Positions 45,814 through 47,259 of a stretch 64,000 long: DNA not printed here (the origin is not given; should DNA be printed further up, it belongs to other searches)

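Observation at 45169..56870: Triplicated uncharacterised ~370-aa extracytoplasmic domain with three different anchoring or accessory modules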

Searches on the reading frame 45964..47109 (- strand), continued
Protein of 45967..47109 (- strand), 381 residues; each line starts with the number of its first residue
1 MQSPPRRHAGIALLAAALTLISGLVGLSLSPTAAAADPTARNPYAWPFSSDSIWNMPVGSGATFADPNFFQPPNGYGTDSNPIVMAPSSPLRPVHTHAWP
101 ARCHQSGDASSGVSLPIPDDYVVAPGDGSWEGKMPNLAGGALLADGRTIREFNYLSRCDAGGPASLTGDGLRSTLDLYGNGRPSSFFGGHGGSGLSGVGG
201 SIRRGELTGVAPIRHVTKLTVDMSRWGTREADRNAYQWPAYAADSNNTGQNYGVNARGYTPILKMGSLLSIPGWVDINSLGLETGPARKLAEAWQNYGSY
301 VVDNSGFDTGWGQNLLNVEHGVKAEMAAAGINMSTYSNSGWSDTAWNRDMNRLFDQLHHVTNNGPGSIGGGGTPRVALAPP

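Call 39: find_related_loci(query=A2, collection=genome_contigs, flank=10000)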
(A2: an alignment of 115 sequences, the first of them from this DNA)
Query A2 (342 aa) in genome_contigs; peptide patterns used: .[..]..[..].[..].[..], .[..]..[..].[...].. (x = any residue, [..] = any of these).
599 stretches matched a pattern (row limit reached: there are more); 550 encode a relative of the query (tblastn E <= 1e-3); the best 80 are kept; 79 distinct loci.
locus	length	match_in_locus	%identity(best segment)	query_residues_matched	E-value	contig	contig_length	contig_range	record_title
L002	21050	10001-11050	47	1-342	2e-90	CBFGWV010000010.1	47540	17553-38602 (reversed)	MAG TPA_asm: uncultured Candidatus Competibacteraceae bacterium isolate SRR17295757_concoct_136 genome assembly, contig:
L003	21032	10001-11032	42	1-342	7e-68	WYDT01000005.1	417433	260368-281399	MAG: Chloroflexi bacterium AL-N1 GFH23_1086618, whole genome shotgun sequence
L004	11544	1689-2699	39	1-342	1e-67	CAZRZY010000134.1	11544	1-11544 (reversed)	MAG TPA_asm: uncultured Bacteroides sp. isolate SRP141376_co3_418 genome assembly, contig: NODE_15378_length_11544_cov_4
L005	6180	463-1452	41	1-342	4e-67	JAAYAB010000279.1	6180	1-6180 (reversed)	MAG: Bacillota bacterium isolate AS02xzSISU_7 42713_AS02, whole genome shotgun sequence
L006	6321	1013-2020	38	1-342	8e-66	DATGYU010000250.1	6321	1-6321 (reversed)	MAG TPA_asm: Prolixibacteraceae bacterium isolate SMAG_U10644 k141_237242, whole genome shotgun sequence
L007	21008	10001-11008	38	1-342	8e-66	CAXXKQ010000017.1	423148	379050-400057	MAG: Prolixibacteraceae bacterium isolate 770c2db8-c160-4750-8e47-39b5f4152a8a genome assembly, contig: contig_17, whole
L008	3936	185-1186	41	1-342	6e-65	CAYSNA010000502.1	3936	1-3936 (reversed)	MAG TPA_asm: uncultured Cytophagia bacterium isolate SRP319275_co4_69 genome assembly, contig: NODE_22458_length_3936_co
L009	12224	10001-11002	43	1-340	2e-64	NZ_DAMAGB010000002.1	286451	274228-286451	MAG: Janthinobacterium sp. isolate CTOTU48093 NODE_7_length_286451_cov_6.542476, whole genome shotgun sequence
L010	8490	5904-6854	44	1-342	2e-64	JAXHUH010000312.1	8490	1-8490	MAG: Actinomycetota bacterium isolate MAG46_tar_biofilm MAG46_312, whole genome shotgun sequence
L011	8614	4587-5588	40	1-342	2e-64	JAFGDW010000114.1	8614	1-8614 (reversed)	MAG: candidate division KSB1 bacterium isolate Zod_Metabat.1197 k87_4793492, whole genome shotgun sequence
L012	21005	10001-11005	38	1-340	3e-64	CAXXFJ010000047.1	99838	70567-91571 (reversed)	MAG: Bacteroidales bacterium isolate 02c7b626-391e-4885-bdde-2c12926d4a43 genome assembly, contig: contig_47, whole geno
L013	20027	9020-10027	41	1-342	6e-64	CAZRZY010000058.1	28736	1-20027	MAG TPA_asm: uncultured Bacteroides sp. isolate SRP141376_co3_418 genome assembly, contig: NODE_4278_length_28736_cov_4.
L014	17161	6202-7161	43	1-342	2e-63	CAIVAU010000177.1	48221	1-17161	MAG: uncultured cyanobacterium isolate B12_bin-0982 genome assembly, contig: bin-0982:177/268, whole genome shotgun sequ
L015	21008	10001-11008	37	1-342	4e-63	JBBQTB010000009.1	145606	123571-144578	MAG: Bacteroidales bacterium isolate Co_metawrap_1799 Cmw_1799_k141_12248059_length_145606_cov_30.8173, whole genome sho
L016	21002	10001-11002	39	1-340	4e-65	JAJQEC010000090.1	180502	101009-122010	MAG: Candidatus Azobacteroides sp. isolate MI.4_1 NODE_3_length_180502_cov_16.839327, whole genome shotgun sequence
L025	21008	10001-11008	37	1-342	3e-62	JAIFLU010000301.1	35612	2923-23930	MAG: Bacteroidetes bacterium isolate bin_228 scaffold_581, whole genome shotgun sequence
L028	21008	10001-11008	38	1-342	1e-61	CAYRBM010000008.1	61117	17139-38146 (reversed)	MAG TPA_asm: uncultured Odoribacter sp. isolate SRP220891_co1_185 genome assembly, contig: NODE_889_length_61117_cov_8.5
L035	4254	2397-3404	38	1-342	6e-61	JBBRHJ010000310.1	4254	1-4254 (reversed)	MAG: Bacteroidales bacterium isolate Co_metawrap_2699 Cmw_2699_k141_24319187_length_4254_cov_9.0000, whole genome shotgu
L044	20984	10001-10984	40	1-342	8e-60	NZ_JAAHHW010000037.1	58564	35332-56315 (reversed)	MAG: Moorena sp. SIO3I8 3I8_NODE_37, whole genome shotgun sequence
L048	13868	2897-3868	39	1-342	4e-59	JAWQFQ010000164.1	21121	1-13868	MAG: Scytonema sp. PMC 1070.18 PMC1070_539_length_21121_cov_65.260562, whole genome shotgun sequence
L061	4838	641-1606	40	1-342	8e-58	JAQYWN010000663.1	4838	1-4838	MAG: Rhizonema sp. NSF051 rhizonema_NODE_701_length_4838_cov_34.5438, whole genome shotgun sequence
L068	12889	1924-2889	39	1-342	3e-56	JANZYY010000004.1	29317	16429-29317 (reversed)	MAG: Fischerella sp. isolate SKW105 NODE_4_length_29317_cov_3.744118, whole genome shotgun sequence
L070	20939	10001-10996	39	1-342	3e-56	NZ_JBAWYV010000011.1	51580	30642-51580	MAG: Rhodoferax sp. isolate ELA098 MAG098_11, whole genome shotgun sequence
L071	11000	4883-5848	40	1-342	2e-56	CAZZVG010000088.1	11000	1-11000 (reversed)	MAG: Iningainema sp. isolate Brown_J.bin.8 genome assembly, contig: NODE_2271_length_11000_cov_5.204477, whole genome sh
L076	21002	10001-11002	34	1-342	9e-56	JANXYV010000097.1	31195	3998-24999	MAG: Prolixibacteraceae bacterium isolate GL140_4_metabat_115 GL140_4_k141_36564, whole genome shotgun sequence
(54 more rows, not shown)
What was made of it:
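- More than 550 loci across Bacteroidota, Cyanobacteria, Chloroflexota, Proteobacteria, Planctomycetota, Bacillota and Actinomycetota (call 39).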

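Call 42: get_annotated_region(hit=H23, flank=4000)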
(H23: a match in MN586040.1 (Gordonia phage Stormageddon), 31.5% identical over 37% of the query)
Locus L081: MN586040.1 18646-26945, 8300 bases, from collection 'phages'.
description: Gordonia phage Stormageddon, complete genome.
organism: Gordonia phage Stormageddon (NCBI taxid 2656541)
taxonomy: Viruses; Duplodnaviria; Heunggongvirae; Uroviricota; Caudoviricetes; Stormageddonvirus; Stormageddonvirus Stormageddon
host: Gordonia terrae CAG3; source: soil; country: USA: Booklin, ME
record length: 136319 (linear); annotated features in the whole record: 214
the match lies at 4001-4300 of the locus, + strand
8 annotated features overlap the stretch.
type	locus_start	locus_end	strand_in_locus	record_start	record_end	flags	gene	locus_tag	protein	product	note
CDS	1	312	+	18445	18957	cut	14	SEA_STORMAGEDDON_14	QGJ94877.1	hypothetical protein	-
CDS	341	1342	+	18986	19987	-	15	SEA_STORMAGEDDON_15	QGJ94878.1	major capsid protein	-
CDS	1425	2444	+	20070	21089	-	16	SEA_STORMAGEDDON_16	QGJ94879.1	ribonucleotide reductase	-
CDS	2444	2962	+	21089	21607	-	17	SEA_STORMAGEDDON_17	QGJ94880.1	RNA ligase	-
CDS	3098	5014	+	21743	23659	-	18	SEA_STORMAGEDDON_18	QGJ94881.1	glycosylhydrolase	-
CDS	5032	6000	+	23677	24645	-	19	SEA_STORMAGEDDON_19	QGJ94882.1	ADP-ribosyltransferase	-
CDS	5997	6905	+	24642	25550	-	20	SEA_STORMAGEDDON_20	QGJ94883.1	hypothetical protein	-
CDS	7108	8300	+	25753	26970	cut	21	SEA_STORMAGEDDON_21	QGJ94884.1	DNA binding domain protein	-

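Call 43: get_annotated_region(hit=H3, flank=4000)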
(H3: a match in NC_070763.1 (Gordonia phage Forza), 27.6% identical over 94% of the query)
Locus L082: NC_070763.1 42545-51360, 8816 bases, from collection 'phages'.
description: Gordonia phage Forza, complete genome.
organism: Gordonia phage Forza (NCBI taxid 2571247)
taxonomy: Viruses; Duplodnaviria; Heunggongvirae; Uroviricota; Caudoviricetes; Forzavirus; Forzavirus forza
host: Gordonia terrae 3612; source: soil; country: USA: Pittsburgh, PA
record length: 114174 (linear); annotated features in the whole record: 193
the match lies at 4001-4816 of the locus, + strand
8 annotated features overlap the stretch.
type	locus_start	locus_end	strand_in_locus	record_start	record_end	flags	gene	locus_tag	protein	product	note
CDS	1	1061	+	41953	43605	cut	87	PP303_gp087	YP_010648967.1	major head protein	-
CDS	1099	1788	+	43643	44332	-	88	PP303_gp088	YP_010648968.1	hypothetical protein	-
CDS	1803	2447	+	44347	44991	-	89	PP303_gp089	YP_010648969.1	major tail protein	-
CDS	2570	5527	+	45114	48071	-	90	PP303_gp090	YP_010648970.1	minor tail protein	-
CDS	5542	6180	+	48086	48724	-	91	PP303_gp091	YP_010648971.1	head-tail adaptor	-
CDS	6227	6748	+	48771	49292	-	92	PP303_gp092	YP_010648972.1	hypothetical protein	-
CDS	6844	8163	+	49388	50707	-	93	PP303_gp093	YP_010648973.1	glycosyltransferase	-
CDS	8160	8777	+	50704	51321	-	94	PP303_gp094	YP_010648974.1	glucosyltransferase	-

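Call 44: search_protein_families(library=pfam, proteins=[L081:3098-5011:+, L082:2570-5524:+], max_evalue=0.1)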
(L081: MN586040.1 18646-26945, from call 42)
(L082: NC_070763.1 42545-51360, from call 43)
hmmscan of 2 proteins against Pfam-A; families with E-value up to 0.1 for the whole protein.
L081:3098-5011:+ (638 aa): 0 families

L082:2570-5524:+ (985 aa): 1 family
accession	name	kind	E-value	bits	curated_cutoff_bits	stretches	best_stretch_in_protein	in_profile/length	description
PF01522.26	Polysacc_deac_1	-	1.4e-05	25.5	23.1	1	224-347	6-118/124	Polysaccharide deacetylase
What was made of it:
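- CE4 deacetylase plus this domain in phage Forza gp90 (call 44).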

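Call 45: search_solved_structures(query=L082:2570-5524:+, max_evalue=1)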
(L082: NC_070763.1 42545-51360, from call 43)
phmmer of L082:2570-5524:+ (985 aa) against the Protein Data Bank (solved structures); distinct sequences matched with E-value up to 1: 0.

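Call 46: search_solved_structures(query=L081:3098-5011:+, max_evalue=1)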
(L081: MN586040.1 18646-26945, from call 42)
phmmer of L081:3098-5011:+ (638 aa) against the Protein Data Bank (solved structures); distinct sequences matched with E-value up to 1: 0.
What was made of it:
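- Tried and rejected: Nothing for Forza gp90 or Stormageddon gp18 (calls 45, 46).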

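Call 51: search_protein_families(library=pfam, alignment_id=A4, max_evalue=0.00001)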
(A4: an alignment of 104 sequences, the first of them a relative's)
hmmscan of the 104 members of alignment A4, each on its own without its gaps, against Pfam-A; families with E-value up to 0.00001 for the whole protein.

A. member 1, L002:4025-6097:+ (691 aa): 1 family
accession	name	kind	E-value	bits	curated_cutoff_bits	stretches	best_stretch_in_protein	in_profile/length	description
PF13620.12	CarboxypepD_reg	-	8.2e-06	26.5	32.3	0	123-172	1-43/82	Carboxypeptidase regulatory-like domain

B. families by the number of members that match (of 104 scanned): 200 families (the first 25 are shown)
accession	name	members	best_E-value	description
PF07980.17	SusD_RagB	4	1.1e-43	SusD family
PF18962.6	Por_Secre_tail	4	1.8e-11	Secretion system C-terminal sorting domain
PF17957.7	Big_7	3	4.2e-30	Bacterial Ig domain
PF15902.12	Sortilin-Vps10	3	1.3e-28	Sortilin, neurotensin receptor 3,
PF16499.11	Melibiase_2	3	6.6e-22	Alpha galactosidase A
PF13450.12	NAD_binding_8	3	6.4e-20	NAD(P)-binding Rossmann-like domain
PF14322.12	SusD-like_3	3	3.2e-16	Starch-binding associating with outer membrane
PF02012.26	BNR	3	2.6e-14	BNR/Asp-box repeat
PF17801.7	Melibiase_C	3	7.4e-12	Alpha galactosidase C-terminal beta sandwich domain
PF13231.12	PMT_2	3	4.1e-11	Dolichyl-phosphate-mannose-protein mannosyltransferase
PF01642.28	MM_CoA_mutase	2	3.8e-231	Methylmalonyl-CoA mutase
PF25174.1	Beta-prop_THOC3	2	1.7e-129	THOC3 beta-propeller domain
PF24817.1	WD40_WDHD1_1st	2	1.2e-96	WDHD1 first WD40 domain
PF03109.22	ABC1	2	1.4e-81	ABC1 atypical kinase-like domain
PF03275.19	GLF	2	2.3e-81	UDP-galactopyranose mutase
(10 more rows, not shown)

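Call 52: find_encoding_contigs(protein=P0004, flank=10000, max_places=2)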
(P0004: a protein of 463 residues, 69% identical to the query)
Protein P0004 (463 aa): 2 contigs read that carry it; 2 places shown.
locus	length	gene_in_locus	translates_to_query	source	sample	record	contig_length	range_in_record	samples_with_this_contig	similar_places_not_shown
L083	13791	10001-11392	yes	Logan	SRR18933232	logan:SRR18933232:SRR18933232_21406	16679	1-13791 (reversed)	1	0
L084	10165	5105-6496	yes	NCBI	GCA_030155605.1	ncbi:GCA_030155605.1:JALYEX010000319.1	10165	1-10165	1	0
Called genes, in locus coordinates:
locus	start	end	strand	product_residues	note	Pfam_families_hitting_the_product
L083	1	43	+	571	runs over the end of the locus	PF01663:Phosphodiest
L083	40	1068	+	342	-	PF13506:Glyco_transf_21 (faint), PF13641:Glyco_tranf_2_3, PF00535:Glycos_transf_2, PF10111:Glyco_tranf_2_2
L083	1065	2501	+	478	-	PF01943:Polysacc_synt, PF13440:Polysacc_synt_3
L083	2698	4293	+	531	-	PF02397:Bac_transf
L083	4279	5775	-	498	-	PF04932:Wzy_C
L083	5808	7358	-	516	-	-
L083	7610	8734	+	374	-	PF09314:DUF1972, PF13439:Glyco_transf_4, PF13579:Glyco_trans_4_4, PF00534:Glycos_transf_1, PF13692:Glyco_trans_1_4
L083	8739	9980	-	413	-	PF13439:Glyco_transf_4, PF13579:Glyco_trans_4_4, PF20706:GT4-conflict (weak), PF00534:Glycos_transf_1, PF13692:Glyco_trans_1_4, PF13524:Glyco_trans_1_2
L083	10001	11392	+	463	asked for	-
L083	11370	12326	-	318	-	PF00535:Glycos_transf_2, PF10111:Glyco_tranf_2_2, PF13641:Glyco_tranf_2_3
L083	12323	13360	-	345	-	PF13480:Acetyltransf_6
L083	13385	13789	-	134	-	?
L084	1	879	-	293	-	?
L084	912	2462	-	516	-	-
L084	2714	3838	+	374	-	PF09314:DUF1972, PF13439:Glyco_transf_4, PF13579:Glyco_trans_4_4, PF00534:Glycos_transf_1, PF13692:Glyco_trans_1_4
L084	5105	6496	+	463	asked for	-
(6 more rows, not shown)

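Call 53: find_encoding_contigs(protein=P0003, flank=10000, max_places=2)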
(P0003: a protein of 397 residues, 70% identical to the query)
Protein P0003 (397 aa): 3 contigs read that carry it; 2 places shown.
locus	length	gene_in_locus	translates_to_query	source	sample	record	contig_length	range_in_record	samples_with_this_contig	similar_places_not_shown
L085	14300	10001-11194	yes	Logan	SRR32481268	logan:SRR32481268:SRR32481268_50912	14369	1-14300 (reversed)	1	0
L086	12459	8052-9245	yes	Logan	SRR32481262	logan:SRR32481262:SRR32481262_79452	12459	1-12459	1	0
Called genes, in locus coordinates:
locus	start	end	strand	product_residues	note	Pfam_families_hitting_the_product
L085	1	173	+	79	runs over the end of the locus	?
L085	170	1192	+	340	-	PF13641:Glyco_tranf_2_3, PF00535:Glycos_transf_2, PF10111:Glyco_tranf_2_2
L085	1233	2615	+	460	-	PF01943:Polysacc_synt, PF13440:Polysacc_synt_3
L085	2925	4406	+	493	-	PF02397:Bac_transf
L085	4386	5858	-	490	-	PF04932:Wzy_C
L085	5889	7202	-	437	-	-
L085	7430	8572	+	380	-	PF09314:DUF1972, PF13439:Glyco_transf_4, PF13579:Glyco_trans_4_4, PF00534:Glycos_transf_1, PF13692:Glyco_trans_1_4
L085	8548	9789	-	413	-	PF13439:Glyco_transf_4, PF13579:Glyco_trans_4_4, PF20706:GT4-conflict, PF00534:Glycos_transf_1, PF13692:Glyco_trans_1_4, PF13524:Glyco_trans_1_2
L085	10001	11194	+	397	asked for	-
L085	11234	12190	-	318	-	PF00535:Glycos_transf_2, PF10111:Glyco_tranf_2_2 (weak), PF13641:Glyco_tranf_2_3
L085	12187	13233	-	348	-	PF13480:Acetyltransf_6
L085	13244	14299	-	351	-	?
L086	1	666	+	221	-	?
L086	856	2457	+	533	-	PF02397:Bac_transf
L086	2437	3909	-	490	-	PF04932:Wzy_C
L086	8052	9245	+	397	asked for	-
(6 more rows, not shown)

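Call 56: find_encoding_contigs(protein=P0033, flank=10000, max_places=1)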
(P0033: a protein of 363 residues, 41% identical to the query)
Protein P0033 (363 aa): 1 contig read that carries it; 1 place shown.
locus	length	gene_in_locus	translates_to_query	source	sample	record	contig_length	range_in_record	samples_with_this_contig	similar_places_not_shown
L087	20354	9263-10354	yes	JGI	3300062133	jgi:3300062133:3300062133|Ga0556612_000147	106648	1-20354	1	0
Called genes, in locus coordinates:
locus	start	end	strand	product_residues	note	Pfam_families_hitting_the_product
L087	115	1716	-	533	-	PF00072:Response_reg, PF00989:PAS, PF08448:PAS_4 (weak), PF13188:PAS_8 (weak), PF13426:PAS_9 (weak), PF08447:PAS_3, PF00512:HisKA, PF02518:HATPase_c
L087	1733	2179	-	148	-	PF00072:Response_reg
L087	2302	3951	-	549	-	PF00072:Response_reg, PF01590:GAF, PF13185:GAF_2 (weak), PF13492:GAF_3 (weak), PF00512:HisKA, PF02518:HATPase_c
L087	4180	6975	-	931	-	PF01590:GAF, PF13188:PAS_8 (weak), PF00989:PAS, PF08447:PAS_3 (weak), PF13426:PAS_9, PF00512:HisKA, PF02518:HATPase_c, PF00072:Response_reg, +1 more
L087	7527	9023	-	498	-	PF13231:PMT_2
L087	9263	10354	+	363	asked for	-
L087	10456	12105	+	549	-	PF09852:DUF2079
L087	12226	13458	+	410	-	PF02670:DXP_reductoisom, PF08436:DXP_redisom_C, PF13288:DXPR_C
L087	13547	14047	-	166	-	PF13279:4HBT_2, PF03061:4HBT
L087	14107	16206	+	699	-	PF00515:TPR_1 (faint), PF13424:TPR_12, PF12770:CHAT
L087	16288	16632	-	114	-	PF08844:DUF1815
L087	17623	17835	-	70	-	PF10999:DUF2839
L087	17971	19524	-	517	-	PF13307:Helicase_C_2 (faint)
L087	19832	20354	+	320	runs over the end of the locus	PF05569:Peptidase_M56 (weak), PF01435:Peptidase_M48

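Call 57: find_encoding_contigs(protein=P0022, flank=10000, max_places=1)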
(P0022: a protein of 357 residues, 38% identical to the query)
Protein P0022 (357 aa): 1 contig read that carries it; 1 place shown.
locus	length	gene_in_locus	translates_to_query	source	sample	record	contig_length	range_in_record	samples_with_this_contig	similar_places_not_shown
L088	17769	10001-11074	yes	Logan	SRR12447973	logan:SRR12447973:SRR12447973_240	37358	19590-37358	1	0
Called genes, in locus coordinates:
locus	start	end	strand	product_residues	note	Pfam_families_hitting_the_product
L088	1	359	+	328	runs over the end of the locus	PF00535:Glycos_transf_2, PF10111:Glyco_tranf_2_2, PF13641:Glyco_tranf_2_3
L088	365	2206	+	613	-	PF00664:ABC_membrane, PF00005:ABC_tran, PF02463:SMC_N (weak)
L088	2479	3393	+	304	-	PF00685:Sulfotransfer_1, PF13469:Sulfotransfer_3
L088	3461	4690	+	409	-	PF00534:Glycos_transf_1, PF13692:Glyco_trans_1_4, PF13524:Glyco_trans_1_2 (weak)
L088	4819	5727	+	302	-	PF00685:Sulfotransfer_1, PF13469:Sulfotransfer_3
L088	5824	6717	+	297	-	PF00685:Sulfotransfer_1, PF13469:Sulfotransfer_3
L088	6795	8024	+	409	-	PF13439:Glyco_transf_4, PF20706:GT4-conflict (weak), PF00534:Glycos_transf_1, PF13692:Glyco_trans_1_4, PF13524:Glyco_trans_1_2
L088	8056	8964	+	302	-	PF00535:Glycos_transf_2, PF10111:Glyco_tranf_2_2 (weak), PF13641:Glyco_tranf_2_3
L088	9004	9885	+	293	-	PF00535:Glycos_transf_2, PF10111:Glyco_tranf_2_2, PF13506:Glyco_transf_21 (faint), PF13641:Glyco_tranf_2_3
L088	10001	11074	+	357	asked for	-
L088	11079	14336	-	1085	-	PF00353:HemolysinCabind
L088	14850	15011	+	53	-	-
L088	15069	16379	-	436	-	PF00657:Lipase_GDSL, PF13472:Lipase_GDSL_2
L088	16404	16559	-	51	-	-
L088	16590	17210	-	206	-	PF26309:DUF8082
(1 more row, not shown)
